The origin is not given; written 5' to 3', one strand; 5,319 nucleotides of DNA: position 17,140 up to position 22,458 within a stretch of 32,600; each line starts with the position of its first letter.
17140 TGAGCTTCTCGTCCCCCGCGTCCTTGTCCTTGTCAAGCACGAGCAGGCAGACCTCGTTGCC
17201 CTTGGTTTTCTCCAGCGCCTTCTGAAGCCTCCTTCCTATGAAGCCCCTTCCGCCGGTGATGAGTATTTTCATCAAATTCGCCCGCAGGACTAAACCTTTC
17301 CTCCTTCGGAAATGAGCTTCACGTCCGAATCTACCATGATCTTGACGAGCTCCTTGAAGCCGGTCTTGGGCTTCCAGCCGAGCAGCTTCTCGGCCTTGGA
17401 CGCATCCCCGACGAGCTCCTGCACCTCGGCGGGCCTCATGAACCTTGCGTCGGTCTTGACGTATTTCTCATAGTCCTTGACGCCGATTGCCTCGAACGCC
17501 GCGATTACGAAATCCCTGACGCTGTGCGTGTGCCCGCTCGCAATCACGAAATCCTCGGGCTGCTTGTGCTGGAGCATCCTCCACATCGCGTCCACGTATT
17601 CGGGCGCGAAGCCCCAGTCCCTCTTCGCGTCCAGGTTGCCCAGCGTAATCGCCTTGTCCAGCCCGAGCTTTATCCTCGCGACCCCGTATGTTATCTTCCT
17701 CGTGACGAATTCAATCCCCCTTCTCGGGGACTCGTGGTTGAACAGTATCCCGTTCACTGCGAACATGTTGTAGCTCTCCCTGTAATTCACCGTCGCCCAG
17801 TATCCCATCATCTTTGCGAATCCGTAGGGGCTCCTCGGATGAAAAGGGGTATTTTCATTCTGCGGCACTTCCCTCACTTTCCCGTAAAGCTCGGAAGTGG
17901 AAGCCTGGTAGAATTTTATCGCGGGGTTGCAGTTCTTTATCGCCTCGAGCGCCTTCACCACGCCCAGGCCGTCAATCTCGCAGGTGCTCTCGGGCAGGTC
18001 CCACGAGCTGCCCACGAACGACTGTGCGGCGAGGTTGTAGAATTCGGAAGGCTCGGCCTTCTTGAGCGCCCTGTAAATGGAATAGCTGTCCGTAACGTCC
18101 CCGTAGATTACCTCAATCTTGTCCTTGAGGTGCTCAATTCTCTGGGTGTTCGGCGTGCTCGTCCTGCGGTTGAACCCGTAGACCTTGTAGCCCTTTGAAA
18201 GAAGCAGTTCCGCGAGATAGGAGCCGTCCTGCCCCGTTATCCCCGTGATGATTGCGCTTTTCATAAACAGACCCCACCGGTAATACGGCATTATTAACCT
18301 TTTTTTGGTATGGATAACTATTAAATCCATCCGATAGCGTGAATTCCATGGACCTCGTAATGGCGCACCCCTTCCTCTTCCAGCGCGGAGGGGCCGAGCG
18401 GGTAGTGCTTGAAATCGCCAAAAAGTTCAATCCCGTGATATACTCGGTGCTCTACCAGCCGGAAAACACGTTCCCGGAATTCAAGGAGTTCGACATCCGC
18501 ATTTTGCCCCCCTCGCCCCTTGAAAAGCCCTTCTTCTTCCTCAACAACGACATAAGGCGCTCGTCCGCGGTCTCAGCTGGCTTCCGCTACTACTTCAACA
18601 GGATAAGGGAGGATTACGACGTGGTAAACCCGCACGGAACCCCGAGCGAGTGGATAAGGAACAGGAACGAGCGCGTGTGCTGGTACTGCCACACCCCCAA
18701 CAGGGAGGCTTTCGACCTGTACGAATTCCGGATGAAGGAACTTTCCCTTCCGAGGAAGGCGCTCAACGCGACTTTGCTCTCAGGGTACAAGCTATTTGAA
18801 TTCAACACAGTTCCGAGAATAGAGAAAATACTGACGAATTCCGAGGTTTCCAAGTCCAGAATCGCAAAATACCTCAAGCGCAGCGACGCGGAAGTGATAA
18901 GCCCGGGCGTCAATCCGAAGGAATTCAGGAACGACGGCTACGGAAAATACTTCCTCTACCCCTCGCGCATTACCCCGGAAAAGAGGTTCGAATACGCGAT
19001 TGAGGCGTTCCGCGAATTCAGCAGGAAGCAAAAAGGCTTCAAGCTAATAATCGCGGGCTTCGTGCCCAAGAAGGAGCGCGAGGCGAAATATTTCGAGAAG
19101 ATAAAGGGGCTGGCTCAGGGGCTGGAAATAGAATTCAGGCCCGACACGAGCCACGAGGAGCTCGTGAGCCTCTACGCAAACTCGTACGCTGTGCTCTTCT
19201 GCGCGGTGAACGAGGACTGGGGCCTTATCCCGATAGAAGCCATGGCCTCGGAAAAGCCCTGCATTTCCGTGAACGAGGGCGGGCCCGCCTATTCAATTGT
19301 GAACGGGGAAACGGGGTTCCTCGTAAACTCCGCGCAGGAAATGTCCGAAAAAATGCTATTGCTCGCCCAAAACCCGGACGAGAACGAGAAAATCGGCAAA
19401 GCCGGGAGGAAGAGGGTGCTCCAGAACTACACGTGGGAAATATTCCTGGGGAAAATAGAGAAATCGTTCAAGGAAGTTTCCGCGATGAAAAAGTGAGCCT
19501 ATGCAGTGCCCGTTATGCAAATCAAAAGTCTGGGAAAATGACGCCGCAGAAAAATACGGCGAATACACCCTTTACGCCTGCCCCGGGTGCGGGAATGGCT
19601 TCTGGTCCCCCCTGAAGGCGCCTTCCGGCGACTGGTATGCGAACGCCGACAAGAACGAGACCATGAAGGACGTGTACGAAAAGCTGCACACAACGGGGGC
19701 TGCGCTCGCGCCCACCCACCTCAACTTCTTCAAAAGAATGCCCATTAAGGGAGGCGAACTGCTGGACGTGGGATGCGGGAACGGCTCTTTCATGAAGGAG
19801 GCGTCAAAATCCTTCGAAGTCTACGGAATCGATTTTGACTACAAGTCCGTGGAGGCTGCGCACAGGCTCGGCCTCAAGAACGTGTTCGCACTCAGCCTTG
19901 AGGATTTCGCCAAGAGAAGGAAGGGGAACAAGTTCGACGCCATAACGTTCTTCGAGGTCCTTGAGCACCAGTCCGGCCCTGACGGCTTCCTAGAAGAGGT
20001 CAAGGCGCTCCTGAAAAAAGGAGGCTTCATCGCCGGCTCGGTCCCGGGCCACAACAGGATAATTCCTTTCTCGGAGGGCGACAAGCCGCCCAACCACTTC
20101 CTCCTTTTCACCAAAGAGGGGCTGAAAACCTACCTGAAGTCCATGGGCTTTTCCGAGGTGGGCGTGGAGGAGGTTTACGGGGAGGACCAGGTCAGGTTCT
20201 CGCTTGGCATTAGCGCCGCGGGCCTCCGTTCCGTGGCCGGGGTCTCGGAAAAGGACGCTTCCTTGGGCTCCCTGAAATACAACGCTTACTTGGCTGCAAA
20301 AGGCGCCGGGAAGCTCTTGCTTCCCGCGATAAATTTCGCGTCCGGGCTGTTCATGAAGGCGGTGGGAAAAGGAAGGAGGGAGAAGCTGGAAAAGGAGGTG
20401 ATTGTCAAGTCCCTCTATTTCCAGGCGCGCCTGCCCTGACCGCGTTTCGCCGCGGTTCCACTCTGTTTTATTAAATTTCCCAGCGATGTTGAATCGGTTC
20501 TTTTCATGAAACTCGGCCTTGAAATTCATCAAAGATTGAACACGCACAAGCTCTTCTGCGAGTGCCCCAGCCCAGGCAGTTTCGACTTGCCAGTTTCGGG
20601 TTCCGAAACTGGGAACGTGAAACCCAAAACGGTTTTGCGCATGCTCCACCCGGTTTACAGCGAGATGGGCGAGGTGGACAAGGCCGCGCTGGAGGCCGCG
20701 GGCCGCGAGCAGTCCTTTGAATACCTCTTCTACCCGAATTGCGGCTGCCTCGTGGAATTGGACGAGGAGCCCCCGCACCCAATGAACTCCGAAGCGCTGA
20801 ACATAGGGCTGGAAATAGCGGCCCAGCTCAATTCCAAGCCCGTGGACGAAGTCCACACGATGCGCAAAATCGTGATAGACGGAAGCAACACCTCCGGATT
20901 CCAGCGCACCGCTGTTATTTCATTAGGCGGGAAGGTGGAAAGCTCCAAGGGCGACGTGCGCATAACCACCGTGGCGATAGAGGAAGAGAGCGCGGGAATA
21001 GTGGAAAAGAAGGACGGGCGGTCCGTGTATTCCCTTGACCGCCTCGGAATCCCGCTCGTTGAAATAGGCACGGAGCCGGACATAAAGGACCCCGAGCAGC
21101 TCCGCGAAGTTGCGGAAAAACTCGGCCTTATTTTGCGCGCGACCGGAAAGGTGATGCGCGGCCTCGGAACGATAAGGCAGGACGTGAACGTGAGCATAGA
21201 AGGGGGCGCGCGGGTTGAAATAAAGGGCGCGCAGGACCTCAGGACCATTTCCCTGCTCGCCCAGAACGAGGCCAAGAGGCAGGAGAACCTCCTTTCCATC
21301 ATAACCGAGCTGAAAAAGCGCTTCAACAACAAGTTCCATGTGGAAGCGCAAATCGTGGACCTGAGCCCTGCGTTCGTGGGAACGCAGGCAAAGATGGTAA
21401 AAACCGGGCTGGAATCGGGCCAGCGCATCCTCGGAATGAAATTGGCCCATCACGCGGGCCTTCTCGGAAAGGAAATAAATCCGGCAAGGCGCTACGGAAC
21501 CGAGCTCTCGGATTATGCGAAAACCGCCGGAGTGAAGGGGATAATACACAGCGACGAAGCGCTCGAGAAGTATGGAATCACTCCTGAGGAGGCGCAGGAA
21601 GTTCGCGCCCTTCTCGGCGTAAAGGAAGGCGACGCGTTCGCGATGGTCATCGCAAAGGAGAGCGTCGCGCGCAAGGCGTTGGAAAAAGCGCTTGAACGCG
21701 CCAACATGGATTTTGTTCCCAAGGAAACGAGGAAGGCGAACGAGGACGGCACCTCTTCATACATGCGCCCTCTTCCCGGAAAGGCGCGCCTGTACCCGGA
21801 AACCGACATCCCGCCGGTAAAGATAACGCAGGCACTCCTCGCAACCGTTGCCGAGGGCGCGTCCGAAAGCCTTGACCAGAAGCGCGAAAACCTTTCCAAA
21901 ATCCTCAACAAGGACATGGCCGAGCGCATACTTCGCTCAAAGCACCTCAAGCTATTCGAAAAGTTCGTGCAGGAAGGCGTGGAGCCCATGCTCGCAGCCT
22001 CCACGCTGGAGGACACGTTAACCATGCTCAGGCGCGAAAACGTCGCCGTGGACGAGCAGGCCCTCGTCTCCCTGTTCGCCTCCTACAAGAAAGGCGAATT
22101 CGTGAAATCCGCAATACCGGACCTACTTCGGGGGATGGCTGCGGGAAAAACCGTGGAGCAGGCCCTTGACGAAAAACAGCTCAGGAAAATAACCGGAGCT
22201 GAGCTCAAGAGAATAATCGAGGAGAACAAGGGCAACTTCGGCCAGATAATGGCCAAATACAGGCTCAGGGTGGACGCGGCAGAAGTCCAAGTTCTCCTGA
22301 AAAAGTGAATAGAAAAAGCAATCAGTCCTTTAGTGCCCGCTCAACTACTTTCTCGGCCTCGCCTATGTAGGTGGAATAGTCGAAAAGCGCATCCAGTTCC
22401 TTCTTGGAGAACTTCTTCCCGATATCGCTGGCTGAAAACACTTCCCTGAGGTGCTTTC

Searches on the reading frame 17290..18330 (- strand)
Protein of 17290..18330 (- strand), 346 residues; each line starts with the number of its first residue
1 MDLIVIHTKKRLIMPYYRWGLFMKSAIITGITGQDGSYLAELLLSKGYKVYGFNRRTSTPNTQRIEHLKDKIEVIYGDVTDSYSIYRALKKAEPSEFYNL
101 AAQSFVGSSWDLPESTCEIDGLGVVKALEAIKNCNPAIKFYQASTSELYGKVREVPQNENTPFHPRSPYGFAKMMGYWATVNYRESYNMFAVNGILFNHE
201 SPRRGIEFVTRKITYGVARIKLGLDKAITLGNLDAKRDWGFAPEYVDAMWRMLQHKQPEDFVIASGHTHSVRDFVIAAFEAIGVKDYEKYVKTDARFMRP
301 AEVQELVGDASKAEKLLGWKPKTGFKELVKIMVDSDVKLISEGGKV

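Call 90: search_protein_families(library=pfam, proteins=[window:17290-18330:-], max_evalue=0.0001)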
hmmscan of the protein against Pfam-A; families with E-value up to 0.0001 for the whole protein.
window:17290-18330:- (346 aa): 4 families
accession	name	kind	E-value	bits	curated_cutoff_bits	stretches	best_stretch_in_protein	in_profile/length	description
PF16363.11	GDP_Man_Dehyd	-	7.9e-130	433.6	27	1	27-332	1-332/332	GDP-mannose 4,6 dehydratase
PF01370.27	Epimerase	-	1.3e-67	228.1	20.9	1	27-264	2-240/240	NAD dependent epimerase/dehydratase family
PF04321.23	RmlD_sub_bind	-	2e-06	27.6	27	1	27-190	4-146/287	RmlD substrate binding domain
PF05368.20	NmrA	-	3.7e-05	23.9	27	1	27-93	6-71/298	NmrA-like family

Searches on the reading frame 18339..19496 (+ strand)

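Call 90: search_protein_families(library=pfam, proteins=[window:18339-19496:+], max_evalue=0.0001)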
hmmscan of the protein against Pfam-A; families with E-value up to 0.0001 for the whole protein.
window:18339-19496:+ (385 aa): 5 families
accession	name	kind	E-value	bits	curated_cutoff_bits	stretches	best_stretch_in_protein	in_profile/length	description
PF00534.26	Glycos_transf_1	-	8.3e-30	104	26.4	1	197-359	10-172/172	Glycosyl transferases group 1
PF13692.12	Glyco_trans_1_4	-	9e-19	68.6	27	1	203-345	2-142/142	Glycosyl transferases group 1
PF13524.12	Glyco_trans_1_2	-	1.2e-08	35.4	25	1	229-367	10-136/144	Glycosyl transferase-like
PF13439.12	Glyco_transf_4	-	3.6e-07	30.8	28.5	1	17-194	2-169/170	Glycosyltransferase Family 4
PF20706.3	GT4-conflict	-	3.9e-06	26.5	26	1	209-318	204-318/385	Family 4 Glycosyltransferase in conflict systems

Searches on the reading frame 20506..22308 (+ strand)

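Call 90: search_protein_families(library=pfam, proteins=[window:20506-22308:+], max_evalue=0.0001)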
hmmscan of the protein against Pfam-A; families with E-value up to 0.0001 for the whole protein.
window:20506-22308:+ (600 aa): 3 families
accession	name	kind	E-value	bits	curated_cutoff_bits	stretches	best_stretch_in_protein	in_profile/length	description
PF02934.20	GatB_N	-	1.6e-52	178.8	23.4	1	2-445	2-276/277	GatB/GatE catalytic domain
PF02637.23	GatB_Yqey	-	2e-09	37.9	27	1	483-587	2-114/148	GatB domain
PF02938.19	GAD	-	2.1e-09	37.9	23.4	1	302-392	5-95/95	GAD domain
